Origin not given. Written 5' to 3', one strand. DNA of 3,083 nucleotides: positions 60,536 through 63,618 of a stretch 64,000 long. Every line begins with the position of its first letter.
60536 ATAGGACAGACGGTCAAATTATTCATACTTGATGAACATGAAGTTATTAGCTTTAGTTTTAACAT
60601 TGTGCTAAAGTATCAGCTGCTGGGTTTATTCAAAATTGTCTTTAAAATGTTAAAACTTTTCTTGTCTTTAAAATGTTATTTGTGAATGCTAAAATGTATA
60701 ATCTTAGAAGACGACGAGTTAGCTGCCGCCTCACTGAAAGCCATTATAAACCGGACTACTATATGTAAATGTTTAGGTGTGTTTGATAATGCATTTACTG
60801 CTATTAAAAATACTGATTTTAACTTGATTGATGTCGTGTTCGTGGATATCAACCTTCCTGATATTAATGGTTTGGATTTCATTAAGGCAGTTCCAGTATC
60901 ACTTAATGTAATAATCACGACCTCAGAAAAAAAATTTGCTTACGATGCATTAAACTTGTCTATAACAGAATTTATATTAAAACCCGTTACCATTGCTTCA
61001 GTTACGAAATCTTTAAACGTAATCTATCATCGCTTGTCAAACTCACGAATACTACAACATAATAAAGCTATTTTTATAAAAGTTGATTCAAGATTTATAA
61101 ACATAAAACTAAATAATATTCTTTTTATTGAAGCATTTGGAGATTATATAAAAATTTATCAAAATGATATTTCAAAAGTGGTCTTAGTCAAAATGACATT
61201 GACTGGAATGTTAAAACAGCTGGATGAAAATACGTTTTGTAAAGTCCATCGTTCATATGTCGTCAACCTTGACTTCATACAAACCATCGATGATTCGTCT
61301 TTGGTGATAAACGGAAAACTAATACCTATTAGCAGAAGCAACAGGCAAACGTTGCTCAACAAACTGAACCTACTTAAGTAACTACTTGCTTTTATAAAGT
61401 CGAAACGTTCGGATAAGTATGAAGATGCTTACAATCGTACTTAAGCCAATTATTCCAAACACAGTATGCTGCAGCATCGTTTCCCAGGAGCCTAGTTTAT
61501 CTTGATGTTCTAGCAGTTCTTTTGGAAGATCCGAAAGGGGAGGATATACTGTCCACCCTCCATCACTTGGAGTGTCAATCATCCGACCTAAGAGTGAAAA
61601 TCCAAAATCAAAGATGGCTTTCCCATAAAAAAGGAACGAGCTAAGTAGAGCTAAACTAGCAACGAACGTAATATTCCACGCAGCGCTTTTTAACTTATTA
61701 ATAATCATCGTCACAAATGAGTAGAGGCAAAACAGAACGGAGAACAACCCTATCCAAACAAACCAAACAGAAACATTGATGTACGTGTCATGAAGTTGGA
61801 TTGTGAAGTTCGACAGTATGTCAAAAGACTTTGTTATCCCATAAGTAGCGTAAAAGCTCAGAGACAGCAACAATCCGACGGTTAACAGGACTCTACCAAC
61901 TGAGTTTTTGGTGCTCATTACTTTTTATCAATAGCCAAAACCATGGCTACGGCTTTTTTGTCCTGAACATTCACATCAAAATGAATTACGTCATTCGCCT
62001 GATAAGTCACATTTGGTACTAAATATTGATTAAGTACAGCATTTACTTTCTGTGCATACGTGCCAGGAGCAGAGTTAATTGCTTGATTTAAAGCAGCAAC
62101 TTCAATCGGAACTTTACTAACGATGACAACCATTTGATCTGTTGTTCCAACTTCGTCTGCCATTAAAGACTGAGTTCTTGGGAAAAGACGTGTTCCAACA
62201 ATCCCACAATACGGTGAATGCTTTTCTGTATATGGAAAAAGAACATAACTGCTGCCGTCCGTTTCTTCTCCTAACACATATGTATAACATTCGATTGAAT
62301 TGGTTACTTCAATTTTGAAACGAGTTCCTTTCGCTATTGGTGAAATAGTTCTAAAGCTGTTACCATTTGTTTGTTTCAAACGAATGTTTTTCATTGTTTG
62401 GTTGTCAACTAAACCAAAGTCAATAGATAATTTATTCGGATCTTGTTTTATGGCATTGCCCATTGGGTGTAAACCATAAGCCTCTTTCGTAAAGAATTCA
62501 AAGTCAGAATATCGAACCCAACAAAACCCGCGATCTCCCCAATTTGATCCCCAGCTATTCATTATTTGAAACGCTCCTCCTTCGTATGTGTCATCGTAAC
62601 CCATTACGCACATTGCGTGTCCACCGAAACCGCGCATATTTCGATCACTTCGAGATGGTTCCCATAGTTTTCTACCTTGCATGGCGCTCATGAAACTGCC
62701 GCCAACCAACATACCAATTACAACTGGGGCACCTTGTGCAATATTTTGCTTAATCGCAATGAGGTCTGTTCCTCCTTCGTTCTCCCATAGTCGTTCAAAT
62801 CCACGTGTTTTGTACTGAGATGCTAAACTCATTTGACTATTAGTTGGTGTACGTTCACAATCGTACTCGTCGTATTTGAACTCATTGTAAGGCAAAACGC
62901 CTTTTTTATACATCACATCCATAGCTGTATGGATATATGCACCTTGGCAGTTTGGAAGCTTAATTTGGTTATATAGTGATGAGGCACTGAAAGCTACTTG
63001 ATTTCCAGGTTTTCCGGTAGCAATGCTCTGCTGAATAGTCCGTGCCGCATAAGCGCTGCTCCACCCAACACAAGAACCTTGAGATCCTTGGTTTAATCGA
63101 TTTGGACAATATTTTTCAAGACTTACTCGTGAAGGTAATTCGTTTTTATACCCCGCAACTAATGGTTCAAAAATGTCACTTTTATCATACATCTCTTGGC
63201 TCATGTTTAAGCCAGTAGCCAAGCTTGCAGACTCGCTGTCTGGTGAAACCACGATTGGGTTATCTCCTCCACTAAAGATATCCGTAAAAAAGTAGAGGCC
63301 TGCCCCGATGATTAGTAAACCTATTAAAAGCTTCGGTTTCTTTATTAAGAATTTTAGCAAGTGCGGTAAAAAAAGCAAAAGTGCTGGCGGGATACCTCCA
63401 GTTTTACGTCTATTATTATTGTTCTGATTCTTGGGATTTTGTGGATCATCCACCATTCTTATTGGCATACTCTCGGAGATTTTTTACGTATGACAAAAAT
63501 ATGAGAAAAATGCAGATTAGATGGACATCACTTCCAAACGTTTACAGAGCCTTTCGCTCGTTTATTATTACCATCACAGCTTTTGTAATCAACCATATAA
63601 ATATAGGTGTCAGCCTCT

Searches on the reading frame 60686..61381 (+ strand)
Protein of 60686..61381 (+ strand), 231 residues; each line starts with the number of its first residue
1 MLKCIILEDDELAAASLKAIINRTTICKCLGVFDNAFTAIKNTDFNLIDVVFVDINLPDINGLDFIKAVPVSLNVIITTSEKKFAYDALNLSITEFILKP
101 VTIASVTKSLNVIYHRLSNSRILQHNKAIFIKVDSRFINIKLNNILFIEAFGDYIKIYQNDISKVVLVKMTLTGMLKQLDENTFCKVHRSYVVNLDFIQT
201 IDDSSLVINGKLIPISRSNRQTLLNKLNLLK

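Call 44: search_protein_families(library=pfam, proteins=[window:60686-61381:+], max_evalue=0.01)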
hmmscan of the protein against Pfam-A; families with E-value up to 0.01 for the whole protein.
window:60686-61381:+ (231 aa): 2 families
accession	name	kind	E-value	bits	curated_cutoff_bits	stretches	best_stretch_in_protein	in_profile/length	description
PF04397.21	LytTR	-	9.4e-16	58.3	22.6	1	136-227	2-97/98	LytTr DNA-binding domain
PF00072.30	Response_reg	-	1.4e-14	54.7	30.2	1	5-109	2-109/111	Response regulator receiver domain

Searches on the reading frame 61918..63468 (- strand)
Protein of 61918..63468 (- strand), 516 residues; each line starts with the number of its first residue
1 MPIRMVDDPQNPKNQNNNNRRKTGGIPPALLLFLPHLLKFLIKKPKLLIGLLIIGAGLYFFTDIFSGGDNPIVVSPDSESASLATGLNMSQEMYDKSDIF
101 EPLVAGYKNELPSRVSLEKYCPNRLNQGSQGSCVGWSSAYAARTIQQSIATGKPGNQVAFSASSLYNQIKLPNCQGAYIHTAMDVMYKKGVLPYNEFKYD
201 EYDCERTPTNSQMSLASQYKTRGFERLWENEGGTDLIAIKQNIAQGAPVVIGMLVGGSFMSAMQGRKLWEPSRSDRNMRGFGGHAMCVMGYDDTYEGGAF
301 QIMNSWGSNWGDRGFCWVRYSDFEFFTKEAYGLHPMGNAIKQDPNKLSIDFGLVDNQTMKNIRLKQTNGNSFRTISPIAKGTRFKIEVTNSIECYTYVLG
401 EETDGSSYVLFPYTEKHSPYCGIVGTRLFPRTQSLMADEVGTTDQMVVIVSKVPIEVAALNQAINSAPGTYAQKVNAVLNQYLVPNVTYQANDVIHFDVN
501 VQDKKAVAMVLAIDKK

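Call 44: search_protein_families(library=pfam, proteins=[window:61918-63468:-], max_evalue=0.01)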
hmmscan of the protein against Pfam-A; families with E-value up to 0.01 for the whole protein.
window:61918-63468:- (516 aa): 4 families
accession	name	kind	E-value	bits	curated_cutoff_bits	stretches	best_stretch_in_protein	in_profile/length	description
PF00112.29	Peptidase_C1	-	5.7e-15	56.4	20.7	1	125-319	18-203/220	Papain family cysteine protease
PF14326.11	DUF4384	-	5e-05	23.7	27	1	380-453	4-80/81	Domain of unknown function (DUF4384)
PF13529.12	Peptidase_C39_2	-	0.00011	23.2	24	1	229-304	82-141/143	Peptidase_C39 like family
PF24928.1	DUF7748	-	0.0037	17.8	25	0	354-402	5-53/92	Domain of unknown function (DUF7748)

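Call 71: find_encoding_contigs(protein=window:61918-63468:-, flank=10000, max_places=3)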
Protein window:61918-63468:- (516 aa): no gene with exactly this product is on record in the collection.
